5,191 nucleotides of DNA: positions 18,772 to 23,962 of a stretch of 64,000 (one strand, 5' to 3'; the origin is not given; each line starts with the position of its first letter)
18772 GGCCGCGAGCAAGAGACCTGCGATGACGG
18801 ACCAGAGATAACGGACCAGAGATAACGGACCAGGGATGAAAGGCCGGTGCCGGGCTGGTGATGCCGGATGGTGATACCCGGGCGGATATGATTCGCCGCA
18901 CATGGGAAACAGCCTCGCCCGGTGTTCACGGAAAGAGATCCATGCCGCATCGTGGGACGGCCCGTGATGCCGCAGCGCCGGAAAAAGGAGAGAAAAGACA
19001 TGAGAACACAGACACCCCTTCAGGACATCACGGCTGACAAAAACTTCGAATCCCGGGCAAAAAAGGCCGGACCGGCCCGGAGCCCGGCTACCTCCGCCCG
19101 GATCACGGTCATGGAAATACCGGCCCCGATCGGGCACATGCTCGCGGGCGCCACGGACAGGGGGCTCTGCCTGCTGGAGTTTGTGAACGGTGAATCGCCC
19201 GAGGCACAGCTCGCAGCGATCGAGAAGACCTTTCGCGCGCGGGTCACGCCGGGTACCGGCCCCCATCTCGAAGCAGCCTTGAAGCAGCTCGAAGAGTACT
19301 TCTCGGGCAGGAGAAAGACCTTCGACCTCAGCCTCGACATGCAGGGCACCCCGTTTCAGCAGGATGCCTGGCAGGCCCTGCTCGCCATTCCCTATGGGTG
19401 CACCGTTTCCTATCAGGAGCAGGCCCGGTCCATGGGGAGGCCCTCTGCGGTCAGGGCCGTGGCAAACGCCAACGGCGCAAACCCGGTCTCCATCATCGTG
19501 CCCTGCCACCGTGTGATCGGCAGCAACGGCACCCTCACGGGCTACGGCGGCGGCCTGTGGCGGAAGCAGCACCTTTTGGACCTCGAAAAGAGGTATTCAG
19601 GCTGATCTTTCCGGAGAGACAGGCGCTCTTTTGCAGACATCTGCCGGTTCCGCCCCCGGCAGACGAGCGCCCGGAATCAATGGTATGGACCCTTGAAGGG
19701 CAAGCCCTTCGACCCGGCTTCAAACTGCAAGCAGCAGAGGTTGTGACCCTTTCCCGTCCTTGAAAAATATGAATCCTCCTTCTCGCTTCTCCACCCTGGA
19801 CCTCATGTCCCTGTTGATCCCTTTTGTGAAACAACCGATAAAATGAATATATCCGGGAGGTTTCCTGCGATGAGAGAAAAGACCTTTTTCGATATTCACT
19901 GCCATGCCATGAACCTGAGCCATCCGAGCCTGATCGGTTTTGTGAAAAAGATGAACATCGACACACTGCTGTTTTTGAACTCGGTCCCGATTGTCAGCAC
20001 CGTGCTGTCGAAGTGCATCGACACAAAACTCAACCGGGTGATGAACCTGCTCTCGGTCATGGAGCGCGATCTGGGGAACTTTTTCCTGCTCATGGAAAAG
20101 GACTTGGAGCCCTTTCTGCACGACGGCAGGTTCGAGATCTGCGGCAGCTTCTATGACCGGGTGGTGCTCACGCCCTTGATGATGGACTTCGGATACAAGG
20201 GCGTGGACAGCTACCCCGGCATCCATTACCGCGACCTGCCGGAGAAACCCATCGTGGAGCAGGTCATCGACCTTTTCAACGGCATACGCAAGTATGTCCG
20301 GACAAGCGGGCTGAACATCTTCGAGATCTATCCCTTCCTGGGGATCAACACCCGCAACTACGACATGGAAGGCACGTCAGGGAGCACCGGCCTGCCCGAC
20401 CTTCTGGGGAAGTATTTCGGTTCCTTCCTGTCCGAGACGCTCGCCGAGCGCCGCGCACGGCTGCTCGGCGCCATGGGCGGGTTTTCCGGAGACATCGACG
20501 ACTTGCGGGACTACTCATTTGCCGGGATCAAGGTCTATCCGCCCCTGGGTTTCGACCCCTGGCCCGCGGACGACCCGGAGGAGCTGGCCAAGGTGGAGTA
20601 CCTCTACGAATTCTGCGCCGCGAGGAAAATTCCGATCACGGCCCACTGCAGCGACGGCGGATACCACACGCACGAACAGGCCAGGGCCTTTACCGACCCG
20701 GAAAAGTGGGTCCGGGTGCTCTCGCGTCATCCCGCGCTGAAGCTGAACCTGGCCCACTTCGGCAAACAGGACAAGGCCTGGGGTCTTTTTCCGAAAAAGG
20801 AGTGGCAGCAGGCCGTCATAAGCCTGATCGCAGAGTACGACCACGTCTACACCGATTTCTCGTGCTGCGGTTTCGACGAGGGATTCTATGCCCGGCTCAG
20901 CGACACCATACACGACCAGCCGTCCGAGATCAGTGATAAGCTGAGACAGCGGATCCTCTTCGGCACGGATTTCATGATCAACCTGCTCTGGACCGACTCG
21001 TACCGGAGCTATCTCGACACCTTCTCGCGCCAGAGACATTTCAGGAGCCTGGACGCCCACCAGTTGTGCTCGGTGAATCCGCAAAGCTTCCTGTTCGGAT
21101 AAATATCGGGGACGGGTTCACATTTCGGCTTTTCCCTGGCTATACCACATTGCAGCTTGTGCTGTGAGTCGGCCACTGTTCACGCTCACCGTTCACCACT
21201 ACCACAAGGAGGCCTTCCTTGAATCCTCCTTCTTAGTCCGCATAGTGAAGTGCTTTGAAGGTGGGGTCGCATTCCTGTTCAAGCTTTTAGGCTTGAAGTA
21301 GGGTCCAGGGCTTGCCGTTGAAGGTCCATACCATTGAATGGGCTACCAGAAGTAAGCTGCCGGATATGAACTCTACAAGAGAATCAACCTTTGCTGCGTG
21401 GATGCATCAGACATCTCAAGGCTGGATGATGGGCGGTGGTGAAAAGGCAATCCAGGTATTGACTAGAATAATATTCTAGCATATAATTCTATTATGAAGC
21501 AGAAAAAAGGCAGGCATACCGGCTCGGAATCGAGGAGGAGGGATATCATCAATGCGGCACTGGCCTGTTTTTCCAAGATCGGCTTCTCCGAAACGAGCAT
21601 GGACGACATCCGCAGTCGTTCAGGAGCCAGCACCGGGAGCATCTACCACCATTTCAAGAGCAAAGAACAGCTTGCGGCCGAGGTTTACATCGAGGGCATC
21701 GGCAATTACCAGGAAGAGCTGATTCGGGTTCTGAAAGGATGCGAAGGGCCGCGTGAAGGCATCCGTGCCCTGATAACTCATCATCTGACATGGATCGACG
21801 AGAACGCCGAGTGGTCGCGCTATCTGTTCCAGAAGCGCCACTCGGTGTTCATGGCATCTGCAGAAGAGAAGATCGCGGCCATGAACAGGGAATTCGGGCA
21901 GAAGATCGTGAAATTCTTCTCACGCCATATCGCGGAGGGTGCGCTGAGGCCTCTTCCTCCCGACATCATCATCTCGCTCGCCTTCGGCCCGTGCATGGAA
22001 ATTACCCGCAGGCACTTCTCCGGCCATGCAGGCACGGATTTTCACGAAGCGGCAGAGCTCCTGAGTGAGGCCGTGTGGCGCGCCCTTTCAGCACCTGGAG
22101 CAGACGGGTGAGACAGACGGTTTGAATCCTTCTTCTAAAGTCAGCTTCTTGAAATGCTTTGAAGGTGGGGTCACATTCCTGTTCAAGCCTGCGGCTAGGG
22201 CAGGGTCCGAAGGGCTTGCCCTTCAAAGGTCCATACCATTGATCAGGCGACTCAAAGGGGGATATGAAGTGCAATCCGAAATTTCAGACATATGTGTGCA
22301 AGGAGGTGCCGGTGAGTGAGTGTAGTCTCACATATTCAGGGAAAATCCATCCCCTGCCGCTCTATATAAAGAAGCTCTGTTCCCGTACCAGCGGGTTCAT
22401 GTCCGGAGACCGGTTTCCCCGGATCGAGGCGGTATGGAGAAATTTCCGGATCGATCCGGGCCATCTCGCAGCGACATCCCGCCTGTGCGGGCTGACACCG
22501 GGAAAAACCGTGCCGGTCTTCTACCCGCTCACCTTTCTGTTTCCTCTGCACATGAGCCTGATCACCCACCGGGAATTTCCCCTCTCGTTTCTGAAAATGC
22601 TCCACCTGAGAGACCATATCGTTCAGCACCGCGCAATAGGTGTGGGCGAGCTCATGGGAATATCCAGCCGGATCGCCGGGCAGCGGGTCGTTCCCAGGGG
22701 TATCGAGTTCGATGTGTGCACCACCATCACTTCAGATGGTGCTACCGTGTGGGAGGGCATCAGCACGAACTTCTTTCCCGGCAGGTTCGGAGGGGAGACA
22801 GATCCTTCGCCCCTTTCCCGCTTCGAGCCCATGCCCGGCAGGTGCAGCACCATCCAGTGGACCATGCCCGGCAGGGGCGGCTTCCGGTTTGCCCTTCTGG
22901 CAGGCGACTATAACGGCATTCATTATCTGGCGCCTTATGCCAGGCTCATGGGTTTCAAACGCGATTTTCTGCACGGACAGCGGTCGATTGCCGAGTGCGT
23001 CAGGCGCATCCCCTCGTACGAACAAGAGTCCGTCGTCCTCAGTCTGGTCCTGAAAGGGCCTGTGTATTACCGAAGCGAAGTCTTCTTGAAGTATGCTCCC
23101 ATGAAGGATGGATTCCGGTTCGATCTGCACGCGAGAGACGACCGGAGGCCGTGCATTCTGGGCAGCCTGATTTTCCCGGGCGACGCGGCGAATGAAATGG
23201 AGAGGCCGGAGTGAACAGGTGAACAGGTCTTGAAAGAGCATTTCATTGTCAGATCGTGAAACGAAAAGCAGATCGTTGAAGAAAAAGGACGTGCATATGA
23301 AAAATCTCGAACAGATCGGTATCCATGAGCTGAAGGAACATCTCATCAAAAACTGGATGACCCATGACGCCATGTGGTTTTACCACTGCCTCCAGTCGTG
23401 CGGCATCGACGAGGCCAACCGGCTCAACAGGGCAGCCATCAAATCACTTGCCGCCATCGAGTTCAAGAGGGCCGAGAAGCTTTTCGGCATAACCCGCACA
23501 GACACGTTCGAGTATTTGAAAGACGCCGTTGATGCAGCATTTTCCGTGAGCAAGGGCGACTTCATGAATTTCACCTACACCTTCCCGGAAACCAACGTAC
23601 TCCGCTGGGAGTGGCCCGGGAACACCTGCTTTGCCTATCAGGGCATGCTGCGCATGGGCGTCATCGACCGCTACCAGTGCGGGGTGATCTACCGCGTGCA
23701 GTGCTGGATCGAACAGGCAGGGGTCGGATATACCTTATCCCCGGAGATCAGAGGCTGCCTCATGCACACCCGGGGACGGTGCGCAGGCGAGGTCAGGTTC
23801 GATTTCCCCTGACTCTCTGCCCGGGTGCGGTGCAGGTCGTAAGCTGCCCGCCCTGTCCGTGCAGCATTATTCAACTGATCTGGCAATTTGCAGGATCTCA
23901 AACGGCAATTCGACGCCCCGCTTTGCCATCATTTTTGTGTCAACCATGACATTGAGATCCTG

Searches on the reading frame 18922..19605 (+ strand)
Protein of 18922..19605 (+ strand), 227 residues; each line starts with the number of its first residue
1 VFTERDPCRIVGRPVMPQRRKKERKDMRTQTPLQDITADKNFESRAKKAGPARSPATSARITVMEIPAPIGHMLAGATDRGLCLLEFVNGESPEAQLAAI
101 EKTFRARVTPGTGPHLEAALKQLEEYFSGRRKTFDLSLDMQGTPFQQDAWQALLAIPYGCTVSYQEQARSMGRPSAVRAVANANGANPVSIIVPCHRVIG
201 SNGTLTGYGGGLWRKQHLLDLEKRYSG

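Call 95: search_protein_families(library=pfam, proteins=[window:18922-19605:+], max_evalue=0.001)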
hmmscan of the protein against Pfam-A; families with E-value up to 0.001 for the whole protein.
window:18922-19605:+ (227 aa): 2 families
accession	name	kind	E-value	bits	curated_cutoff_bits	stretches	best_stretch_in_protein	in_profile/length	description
PF01035.26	DNA_binding_1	-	1.4e-33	115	27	1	144-223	1-80/81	6-O-methylguanine DNA methyltransferase, DNA binding domain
PF02870.21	Methyltransf_1N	-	8.7e-07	29.8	21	1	68-139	8-70/71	6-O-methylguanine DNA methyltransferase, ribonuclease-like domain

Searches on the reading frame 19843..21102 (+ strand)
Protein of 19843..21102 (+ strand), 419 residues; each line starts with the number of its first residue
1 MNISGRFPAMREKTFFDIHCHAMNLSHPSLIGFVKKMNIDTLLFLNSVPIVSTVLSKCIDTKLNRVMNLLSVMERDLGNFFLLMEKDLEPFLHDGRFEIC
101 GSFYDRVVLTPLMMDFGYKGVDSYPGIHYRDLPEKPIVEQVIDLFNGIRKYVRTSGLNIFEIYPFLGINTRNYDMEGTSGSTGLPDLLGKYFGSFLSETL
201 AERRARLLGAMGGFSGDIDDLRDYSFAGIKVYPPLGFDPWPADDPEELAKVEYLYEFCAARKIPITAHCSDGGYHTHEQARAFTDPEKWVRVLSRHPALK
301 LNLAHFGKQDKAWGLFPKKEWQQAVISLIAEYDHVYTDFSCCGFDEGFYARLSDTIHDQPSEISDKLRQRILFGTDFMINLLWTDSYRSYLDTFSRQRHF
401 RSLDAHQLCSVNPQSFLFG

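Call 13: search_protein_families(library=pfam, proteins=[window:19843-21102:+], max_evalue=0.001)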
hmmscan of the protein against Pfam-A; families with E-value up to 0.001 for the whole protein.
window:19843-21102:+ (419 aa): 1 family
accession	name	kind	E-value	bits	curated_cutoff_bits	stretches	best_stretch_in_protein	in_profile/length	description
PF04909.20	Amidohydro_2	-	8.2e-19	68.9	26.4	1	220-386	101-256/289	Amidohydrolase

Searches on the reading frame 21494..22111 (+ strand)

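Call 95: search_protein_families(library=pfam, proteins=[window:21494-22111:+], max_evalue=0.001)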
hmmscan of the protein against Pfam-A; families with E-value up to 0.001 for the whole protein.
window:21494-22111:+ (205 aa): 4 families
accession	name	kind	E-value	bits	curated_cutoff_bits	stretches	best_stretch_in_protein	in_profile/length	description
PF00440.29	TetR_N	-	1.5e-16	60.3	24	1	18-64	1-47/47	Bacterial regulatory proteins, tetR family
PF22604.1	TetR_HI_0893_C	-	1.3e-06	29.2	27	1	122-198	36-111/112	Tetracyclin repressor-like HI_0893, C-terminal domain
PF16295.10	TetR_C_10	-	1.4e-06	29.1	28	1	86-199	22-131/132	Tetracyclin repressor-like, C-terminal domain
PF17932.6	TetR_C_24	-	0.00013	22.6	26.4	1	85-171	3-88/114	Tetracyclin repressor-like, C-terminal domain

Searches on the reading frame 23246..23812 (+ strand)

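Call 95: search_protein_families(library=pfam, proteins=[window:23246-23812:+], max_evalue=0.001)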
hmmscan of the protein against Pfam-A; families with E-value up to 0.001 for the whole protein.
window:23246-23812:+ (188 aa): 1 family
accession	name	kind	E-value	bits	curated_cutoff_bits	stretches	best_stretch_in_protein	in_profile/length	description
PF19620.4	DUF6125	-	3.6e-08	34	27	1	28-96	10-78/164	Family of unknown function (DUF6125)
